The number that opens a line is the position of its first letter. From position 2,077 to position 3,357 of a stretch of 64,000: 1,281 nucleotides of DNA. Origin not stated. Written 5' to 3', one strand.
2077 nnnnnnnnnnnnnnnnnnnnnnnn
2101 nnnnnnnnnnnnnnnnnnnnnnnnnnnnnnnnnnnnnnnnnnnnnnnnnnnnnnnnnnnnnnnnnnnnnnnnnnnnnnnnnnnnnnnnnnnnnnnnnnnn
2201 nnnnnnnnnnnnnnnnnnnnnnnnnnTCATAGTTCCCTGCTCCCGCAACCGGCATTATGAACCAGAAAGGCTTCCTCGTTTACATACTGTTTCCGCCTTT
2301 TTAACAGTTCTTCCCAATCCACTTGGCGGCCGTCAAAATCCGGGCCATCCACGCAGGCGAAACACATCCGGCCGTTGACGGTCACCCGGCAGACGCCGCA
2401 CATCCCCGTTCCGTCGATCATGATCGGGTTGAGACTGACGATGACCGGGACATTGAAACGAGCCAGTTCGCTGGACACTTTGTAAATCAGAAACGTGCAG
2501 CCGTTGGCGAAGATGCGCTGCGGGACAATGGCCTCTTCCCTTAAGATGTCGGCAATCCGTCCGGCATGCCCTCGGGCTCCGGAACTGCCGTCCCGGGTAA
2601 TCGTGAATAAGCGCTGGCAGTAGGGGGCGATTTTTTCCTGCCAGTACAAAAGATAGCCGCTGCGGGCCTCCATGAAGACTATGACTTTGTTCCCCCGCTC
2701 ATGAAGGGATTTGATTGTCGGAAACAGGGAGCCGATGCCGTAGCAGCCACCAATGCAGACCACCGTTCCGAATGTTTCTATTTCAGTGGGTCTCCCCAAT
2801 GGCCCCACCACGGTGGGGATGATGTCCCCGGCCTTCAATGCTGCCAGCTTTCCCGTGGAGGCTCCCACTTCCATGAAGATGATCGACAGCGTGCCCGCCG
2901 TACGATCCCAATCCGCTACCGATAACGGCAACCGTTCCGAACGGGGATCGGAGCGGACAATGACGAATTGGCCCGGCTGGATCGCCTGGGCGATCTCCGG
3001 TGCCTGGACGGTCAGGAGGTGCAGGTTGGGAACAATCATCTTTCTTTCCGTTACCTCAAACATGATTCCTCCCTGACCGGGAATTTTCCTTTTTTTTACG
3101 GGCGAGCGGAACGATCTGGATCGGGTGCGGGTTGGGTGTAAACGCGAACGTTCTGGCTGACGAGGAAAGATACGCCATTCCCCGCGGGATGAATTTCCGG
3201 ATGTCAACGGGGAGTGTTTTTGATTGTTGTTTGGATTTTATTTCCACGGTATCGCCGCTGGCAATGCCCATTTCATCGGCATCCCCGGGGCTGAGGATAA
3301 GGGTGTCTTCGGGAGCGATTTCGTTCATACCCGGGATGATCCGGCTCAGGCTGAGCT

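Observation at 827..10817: Nine-gene coupled operon joining a HydBC/NuoEFG-type flavin module to NfnAB, preceded by an [FeFe]-hydrogenase-like sensor and DRTGG/GHKL regulators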

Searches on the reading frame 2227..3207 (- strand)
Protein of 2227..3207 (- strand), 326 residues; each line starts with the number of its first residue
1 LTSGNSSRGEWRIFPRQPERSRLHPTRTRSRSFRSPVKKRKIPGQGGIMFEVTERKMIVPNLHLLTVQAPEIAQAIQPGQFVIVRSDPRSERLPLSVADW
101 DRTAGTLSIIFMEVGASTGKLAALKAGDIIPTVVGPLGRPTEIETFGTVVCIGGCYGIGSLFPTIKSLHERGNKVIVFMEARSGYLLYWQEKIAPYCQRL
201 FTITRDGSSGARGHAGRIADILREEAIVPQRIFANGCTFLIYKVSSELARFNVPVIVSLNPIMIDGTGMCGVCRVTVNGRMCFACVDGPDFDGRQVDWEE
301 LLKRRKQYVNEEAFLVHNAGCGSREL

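Call 5: search_protein_families(library=pfam, proteins=[window:2227-3207:-], max_evalue=0.01)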
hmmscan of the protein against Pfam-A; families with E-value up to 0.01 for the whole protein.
window:2227-3207:- (326 aa): 1 family
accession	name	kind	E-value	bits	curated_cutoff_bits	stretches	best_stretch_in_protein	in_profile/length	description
PF10418.14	DHODB_Fe-S_bind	-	9.4e-11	41.7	23.9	1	260-297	1-41/41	Iron-sulfur cluster binding domain of dihydroorotate dehydrogenase B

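Call 6: search_protein_families(library=ncbifam, proteins=[window:2227-3207:-], max_evalue=0.00001)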
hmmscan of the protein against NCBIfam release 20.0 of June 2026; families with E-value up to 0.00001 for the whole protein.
window:2227-3207:- (326 aa): 12 families
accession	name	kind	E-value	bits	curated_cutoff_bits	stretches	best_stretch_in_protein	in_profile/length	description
NF004862.0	PRK06222.1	subfamily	3.3e-94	315.5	220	1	49-318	1-270/281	sulfide/dihydroorotate dehydrogenase-like FAD/NAD-binding protein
NF009414.0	PRK12778.1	equivalog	1.3e-85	288.2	1103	1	49-313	1-265/752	bifunctional dihydroorotate dehydrogenase B NAD binding subunit/NADPH-dependent glutamate synthase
NF009413.0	PRK12775.1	equivalog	7.9e-63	212.6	1895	1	49-312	1-264/1006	putative trifunctional 2-polyprenylphenol hydroxylase/glutamate synthase subunit beta/ferritin domain-containing protein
NF009415.0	PRK12779.1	equivalog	1.2e-45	155.9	1519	1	48-312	649-934/944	putative bifunctional glutamate synthase subunit beta/2-polyprenylphenol hydroxylase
NF000796.0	PRK00054.1-1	equivalog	2.2e-28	99.2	224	1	74-307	27-246/254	dihydroorotate dehydrogenase electron transfer subunit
NF000798.0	PRK00054.1-3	equivalog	3.8e-25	88.9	219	1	50-296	8-242/244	dihydroorotate dehydrogenase electron transfer subunit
NF000799.0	PRK00054.1-4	equivalog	4.4e-24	84.9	314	1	51-295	8-255/258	dihydroorotate dehydrogenase electron transfer subunit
NF000797.0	PRK00054.1-2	equivalog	1.9e-19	70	270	1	51-292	18-261/267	dihydroorotate dehydrogenase electron transfer subunit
NF004470.0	PRK05802.1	equivalog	9.1e-16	57.8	313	1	48-282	66-310/330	sulfide/dihydroorotate dehydrogenase-like FAD/NAD-binding protein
NF006220.0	PRK08345.1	subfamily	4.1e-09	36.1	395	0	62-166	27-133/294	cytochrome-c3 hydrogenase subunit gamma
NF040835.1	sulfhyd_HydG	equivalog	4.5e-07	29.4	650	1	61-291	33-279/292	NADPH-dependent hydrogenase/sulfhydrogenase 1 subunit gamma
NF040830.1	sulfhyd_ShyC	equivalog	3.5e-06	26.4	600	0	69-161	30-123/288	NAD(P)-dependent hydrogenase/sulfhydrogenase 2 subunit gamma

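Call 47: search_solved_structures(query=window:2227-3063:-, max_evalue=1e-15, show_alignments=2)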
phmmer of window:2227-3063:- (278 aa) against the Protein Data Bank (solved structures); distinct sequences matched with E-value up to 1e-15: 3.
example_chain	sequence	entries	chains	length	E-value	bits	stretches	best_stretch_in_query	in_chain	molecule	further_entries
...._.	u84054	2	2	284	4.8e-68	232.6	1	1-263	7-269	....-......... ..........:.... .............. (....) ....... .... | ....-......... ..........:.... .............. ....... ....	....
4ylf_A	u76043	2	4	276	2.6e-61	210.5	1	3-265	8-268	Dihydroorotate dehydrogenase B (NAD(+)), electron transfer subunit homolog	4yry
5vj7_B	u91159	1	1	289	3.9e-49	170.6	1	1-264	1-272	Ferredoxin-NADP(+) reductase subunit alpha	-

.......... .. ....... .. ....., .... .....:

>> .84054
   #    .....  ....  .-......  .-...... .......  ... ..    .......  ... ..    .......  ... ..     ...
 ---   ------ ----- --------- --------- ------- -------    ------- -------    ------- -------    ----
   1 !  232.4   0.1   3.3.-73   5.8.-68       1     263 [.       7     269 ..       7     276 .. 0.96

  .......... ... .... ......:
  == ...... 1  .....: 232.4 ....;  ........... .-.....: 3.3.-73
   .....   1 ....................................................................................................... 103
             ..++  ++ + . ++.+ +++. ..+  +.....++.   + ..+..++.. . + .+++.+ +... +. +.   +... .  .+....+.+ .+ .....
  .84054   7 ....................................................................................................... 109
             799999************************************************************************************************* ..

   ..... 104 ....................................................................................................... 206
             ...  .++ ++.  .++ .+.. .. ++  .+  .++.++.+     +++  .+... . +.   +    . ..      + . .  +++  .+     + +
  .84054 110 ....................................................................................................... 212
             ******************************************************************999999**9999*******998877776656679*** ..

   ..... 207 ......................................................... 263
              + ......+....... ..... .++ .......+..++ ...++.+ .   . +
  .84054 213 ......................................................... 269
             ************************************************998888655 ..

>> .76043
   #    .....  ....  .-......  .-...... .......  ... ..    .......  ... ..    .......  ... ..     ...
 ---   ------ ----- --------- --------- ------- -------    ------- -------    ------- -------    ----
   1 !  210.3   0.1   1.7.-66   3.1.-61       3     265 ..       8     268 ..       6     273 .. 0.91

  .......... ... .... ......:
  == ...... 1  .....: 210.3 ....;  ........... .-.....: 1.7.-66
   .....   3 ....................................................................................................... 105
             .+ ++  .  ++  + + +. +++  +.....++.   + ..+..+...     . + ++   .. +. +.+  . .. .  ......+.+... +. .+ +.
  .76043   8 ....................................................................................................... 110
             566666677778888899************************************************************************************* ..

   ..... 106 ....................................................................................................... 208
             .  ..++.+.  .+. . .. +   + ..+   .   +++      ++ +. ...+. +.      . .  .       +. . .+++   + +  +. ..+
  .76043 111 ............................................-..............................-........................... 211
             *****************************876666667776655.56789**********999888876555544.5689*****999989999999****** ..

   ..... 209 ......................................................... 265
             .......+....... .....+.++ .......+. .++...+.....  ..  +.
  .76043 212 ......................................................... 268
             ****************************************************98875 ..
